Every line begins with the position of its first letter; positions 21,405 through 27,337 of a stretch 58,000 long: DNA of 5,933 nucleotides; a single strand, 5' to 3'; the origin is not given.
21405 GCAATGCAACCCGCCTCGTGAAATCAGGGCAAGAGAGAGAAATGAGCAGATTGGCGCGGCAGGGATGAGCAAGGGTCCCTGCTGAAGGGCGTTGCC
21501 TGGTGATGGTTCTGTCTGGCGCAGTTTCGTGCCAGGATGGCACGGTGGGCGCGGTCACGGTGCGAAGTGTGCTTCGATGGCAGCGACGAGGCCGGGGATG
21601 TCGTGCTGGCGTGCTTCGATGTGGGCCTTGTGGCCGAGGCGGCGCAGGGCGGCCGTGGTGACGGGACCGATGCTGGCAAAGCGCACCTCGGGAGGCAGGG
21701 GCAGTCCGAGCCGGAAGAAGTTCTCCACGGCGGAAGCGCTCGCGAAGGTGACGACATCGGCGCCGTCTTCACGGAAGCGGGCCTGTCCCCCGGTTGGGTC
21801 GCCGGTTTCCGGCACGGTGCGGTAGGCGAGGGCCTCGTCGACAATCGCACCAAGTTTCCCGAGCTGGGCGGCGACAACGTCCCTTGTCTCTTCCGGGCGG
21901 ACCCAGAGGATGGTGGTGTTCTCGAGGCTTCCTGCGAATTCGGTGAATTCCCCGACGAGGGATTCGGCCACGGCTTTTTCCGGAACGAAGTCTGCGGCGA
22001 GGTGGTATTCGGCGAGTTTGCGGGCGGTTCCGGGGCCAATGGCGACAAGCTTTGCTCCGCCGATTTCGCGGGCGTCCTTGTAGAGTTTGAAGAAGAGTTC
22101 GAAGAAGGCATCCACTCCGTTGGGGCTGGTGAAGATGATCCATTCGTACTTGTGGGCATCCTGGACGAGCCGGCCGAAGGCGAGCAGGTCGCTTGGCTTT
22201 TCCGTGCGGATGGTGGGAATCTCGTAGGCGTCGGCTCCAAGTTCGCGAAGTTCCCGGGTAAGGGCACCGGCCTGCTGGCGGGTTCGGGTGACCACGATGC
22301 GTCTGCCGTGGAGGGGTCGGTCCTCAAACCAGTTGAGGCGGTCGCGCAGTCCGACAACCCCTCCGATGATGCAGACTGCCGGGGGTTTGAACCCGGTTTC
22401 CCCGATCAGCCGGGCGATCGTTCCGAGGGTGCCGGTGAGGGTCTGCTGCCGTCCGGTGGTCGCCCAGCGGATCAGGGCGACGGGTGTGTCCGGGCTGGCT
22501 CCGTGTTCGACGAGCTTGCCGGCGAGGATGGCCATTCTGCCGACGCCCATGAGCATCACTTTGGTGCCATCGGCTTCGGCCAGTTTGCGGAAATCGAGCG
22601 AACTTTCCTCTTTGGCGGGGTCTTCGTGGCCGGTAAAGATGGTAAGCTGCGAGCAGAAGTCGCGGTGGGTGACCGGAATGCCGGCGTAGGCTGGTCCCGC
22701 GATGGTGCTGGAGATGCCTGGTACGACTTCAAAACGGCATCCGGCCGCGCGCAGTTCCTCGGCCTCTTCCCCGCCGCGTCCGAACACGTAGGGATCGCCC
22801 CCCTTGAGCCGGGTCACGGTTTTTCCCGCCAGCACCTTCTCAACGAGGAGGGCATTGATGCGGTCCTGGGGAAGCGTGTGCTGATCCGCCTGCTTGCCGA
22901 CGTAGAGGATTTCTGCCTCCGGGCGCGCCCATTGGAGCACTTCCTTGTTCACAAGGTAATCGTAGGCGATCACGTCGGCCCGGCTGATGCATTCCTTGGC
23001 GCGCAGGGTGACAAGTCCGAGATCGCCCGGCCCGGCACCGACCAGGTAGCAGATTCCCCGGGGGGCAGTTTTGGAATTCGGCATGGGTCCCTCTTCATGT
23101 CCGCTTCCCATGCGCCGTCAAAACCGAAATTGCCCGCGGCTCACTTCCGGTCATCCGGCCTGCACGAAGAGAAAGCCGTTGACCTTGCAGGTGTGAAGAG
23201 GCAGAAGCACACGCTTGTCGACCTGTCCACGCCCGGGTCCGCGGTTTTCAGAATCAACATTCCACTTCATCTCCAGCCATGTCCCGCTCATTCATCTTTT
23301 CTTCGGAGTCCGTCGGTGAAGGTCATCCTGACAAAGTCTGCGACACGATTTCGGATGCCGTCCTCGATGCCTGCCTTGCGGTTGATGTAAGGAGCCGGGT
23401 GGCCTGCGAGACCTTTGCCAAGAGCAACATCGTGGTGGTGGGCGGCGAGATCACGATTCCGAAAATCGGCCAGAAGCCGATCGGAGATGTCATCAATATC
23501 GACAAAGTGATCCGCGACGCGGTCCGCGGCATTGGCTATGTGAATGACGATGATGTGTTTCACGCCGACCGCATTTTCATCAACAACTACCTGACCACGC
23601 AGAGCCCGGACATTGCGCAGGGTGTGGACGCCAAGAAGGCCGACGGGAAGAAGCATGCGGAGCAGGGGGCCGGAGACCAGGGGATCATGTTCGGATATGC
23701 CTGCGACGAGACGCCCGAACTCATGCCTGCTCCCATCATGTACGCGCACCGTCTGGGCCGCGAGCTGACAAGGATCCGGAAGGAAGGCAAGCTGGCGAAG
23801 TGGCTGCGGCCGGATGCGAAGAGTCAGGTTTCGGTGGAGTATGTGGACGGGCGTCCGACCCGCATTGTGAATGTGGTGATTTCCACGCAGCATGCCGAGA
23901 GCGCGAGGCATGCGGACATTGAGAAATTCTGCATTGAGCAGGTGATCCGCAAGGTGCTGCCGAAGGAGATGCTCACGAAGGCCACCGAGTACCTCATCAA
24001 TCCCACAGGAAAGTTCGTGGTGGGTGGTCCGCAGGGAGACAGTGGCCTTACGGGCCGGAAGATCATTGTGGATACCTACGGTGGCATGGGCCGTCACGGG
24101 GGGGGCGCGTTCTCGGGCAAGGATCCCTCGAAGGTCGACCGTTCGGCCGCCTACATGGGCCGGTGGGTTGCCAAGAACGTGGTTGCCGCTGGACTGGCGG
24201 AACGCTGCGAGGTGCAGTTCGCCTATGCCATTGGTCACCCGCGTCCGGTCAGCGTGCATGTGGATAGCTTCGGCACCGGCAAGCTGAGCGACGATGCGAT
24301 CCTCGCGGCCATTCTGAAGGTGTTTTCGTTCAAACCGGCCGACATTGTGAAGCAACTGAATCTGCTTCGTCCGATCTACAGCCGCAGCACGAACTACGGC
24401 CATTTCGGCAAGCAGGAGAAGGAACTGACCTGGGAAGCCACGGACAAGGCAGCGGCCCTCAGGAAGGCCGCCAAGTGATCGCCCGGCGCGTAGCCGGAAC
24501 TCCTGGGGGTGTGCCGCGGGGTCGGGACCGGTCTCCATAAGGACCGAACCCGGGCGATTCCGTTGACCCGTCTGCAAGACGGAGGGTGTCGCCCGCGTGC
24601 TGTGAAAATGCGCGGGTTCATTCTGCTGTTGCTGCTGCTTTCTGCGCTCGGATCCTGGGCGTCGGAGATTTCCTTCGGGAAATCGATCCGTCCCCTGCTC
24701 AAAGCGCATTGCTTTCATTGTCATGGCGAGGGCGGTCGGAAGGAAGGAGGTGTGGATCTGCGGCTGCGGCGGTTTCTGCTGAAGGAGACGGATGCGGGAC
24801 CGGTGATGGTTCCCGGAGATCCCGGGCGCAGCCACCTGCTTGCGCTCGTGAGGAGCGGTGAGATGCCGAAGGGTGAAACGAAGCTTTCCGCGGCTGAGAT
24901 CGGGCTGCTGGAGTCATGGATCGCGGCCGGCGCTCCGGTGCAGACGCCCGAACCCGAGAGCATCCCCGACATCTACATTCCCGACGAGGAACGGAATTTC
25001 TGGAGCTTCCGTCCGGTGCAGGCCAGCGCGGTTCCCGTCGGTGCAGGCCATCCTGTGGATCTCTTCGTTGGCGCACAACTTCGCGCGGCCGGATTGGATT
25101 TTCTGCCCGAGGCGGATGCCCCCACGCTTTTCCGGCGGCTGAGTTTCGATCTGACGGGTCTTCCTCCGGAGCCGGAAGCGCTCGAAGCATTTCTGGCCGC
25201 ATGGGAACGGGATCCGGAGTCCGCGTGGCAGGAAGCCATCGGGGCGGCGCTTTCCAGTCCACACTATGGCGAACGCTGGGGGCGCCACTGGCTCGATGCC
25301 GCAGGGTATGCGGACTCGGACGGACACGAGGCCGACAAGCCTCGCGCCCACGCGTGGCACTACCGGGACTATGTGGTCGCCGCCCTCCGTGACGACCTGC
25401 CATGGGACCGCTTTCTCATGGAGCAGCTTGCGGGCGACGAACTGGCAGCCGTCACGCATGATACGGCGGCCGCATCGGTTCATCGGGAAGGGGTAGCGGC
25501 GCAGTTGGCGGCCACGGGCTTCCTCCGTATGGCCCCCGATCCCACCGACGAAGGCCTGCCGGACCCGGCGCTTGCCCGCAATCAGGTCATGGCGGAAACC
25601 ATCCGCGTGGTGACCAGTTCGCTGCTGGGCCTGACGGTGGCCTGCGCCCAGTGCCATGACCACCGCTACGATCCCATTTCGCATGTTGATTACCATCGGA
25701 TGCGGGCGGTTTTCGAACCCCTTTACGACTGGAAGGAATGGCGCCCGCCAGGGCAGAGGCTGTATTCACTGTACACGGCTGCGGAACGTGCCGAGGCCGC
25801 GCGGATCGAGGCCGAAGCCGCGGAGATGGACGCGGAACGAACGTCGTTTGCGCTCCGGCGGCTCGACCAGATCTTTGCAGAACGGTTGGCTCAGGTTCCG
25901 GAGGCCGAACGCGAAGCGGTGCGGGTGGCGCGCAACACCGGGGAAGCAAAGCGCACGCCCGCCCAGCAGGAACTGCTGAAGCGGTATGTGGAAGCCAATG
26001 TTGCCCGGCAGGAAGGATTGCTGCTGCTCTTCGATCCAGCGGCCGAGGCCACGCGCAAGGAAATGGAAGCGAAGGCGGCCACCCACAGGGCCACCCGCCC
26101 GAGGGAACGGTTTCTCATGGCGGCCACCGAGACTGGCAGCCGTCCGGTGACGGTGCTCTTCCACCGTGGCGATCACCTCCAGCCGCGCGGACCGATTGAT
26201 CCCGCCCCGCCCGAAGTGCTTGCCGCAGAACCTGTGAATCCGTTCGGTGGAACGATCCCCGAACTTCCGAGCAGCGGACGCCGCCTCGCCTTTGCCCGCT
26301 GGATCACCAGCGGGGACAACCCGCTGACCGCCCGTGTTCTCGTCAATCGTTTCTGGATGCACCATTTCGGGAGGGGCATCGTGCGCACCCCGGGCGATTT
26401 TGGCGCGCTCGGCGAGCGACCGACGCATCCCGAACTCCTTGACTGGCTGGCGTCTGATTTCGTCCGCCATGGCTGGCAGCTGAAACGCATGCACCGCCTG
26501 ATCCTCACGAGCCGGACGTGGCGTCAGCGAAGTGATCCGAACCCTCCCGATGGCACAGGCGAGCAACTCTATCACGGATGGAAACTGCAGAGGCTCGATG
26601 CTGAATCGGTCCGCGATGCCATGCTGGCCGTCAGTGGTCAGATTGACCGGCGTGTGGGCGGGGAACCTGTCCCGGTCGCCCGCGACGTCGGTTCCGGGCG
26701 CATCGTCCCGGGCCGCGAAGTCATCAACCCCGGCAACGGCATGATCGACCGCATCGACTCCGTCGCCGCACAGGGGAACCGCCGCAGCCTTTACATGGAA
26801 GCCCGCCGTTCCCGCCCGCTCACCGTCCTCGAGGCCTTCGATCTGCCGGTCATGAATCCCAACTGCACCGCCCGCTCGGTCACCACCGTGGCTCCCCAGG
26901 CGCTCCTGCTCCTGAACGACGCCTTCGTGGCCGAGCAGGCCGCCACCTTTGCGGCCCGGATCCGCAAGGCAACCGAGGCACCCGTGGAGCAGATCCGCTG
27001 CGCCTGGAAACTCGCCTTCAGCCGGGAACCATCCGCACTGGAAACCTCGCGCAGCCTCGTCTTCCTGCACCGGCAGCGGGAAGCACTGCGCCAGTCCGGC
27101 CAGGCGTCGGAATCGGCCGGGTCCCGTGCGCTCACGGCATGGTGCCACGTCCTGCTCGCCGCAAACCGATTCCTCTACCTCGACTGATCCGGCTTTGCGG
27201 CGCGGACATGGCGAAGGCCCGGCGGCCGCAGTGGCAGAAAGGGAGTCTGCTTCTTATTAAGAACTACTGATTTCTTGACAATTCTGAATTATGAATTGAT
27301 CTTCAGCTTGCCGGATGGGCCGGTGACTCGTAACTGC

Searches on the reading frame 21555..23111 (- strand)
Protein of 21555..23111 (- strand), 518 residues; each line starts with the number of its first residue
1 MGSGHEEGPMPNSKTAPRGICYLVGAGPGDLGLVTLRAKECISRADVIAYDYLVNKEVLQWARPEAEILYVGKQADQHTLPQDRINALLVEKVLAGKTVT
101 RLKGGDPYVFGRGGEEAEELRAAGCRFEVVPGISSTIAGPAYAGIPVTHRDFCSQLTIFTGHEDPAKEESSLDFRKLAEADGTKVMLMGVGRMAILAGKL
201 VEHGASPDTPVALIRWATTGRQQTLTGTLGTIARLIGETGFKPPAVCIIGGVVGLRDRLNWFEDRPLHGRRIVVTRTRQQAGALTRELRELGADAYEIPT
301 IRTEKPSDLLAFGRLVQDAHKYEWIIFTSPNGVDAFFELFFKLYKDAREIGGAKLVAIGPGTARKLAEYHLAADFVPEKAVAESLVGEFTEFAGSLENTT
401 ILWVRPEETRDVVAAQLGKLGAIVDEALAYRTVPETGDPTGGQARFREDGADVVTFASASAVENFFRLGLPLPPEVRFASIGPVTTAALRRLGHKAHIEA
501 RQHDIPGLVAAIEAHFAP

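Call 77: search_protein_families(library=pfam, proteins=[window:21555-23111:-], max_evalue=0.00001)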
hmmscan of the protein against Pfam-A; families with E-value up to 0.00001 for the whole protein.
window:21555-23111:- (518 aa): 2 families
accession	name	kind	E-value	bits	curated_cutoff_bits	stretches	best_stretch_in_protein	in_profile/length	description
PF02602.20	HEM4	-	3.4e-54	183.8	27.5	1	284-510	3-231/231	Uroporphyrinogen-III synthase HemD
PF00590.25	TP_methylase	-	2.2e-48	165.4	27.8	1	22-232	3-211/212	Tetrapyrrole (Corrin/Porphyrin) Methylases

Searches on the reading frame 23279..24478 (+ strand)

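Call 77: search_protein_families(library=pfam, proteins=[window:23279-24478:+], max_evalue=0.00001)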
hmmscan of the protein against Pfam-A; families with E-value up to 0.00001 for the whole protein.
window:23279-24478:+ (399 aa): 3 families
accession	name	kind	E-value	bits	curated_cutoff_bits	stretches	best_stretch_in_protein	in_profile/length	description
PF02773.21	S-AdoMet_synt_C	-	3.5e-65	218.6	25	1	248-386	1-137/138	S-adenosylmethionine synthetase, C-terminal domain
PF02772.21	S-AdoMet_synt_M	-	2.1e-47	160.6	29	1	128-246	1-120/120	S-adenosylmethionine synthetase, central domain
PF00438.25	S-AdoMet_synt_N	-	5.7e-33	113.8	33.1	1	5-110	2-99/99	S-adenosylmethionine synthetase, N-terminal domain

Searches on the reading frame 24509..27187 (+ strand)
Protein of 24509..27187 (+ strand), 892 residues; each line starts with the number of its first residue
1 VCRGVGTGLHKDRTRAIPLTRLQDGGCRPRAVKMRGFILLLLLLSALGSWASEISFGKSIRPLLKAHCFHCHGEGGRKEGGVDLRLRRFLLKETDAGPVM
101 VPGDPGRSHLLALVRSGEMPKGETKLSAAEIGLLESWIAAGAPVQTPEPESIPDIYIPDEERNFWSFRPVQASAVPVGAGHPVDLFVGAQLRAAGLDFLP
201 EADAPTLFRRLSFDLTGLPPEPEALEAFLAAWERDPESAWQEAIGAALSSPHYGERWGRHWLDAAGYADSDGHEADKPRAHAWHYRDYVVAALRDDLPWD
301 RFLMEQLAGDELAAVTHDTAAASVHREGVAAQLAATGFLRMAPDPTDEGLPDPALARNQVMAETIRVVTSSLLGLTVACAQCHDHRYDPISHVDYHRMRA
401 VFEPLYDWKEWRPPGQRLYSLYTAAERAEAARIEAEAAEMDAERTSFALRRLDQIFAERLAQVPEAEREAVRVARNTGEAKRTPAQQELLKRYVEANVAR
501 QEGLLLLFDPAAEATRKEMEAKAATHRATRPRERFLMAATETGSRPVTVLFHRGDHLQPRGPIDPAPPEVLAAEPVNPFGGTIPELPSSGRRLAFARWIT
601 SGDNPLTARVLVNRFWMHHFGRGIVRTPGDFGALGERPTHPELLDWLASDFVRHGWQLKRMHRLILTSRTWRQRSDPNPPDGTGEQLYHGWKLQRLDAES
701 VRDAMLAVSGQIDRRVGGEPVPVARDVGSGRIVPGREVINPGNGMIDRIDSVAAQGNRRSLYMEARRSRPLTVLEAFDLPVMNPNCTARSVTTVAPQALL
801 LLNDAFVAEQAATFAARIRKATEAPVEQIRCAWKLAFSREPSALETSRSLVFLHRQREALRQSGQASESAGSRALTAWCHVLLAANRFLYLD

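Call 77: search_protein_families(library=pfam, proteins=[window:24509-27187:+], max_evalue=0.00001)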
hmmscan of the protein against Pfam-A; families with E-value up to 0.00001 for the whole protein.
window:24509-27187:+ (892 aa): 3 families
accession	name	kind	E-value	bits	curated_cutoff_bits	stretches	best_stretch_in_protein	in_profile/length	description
PF07587.16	PSD1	-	6.7e-80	268.5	28.5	1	591-849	1-240/244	Protein of unknown function (DUF1553)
PF07583.16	PSCyt2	-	2.4e-68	230.6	29.8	1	182-404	1-206/209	Protein of unknown function (DUF1549)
PF07635.16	PSCyt1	-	2.6e-09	38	22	1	68-121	1-57/59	Planctomycete cytochrome C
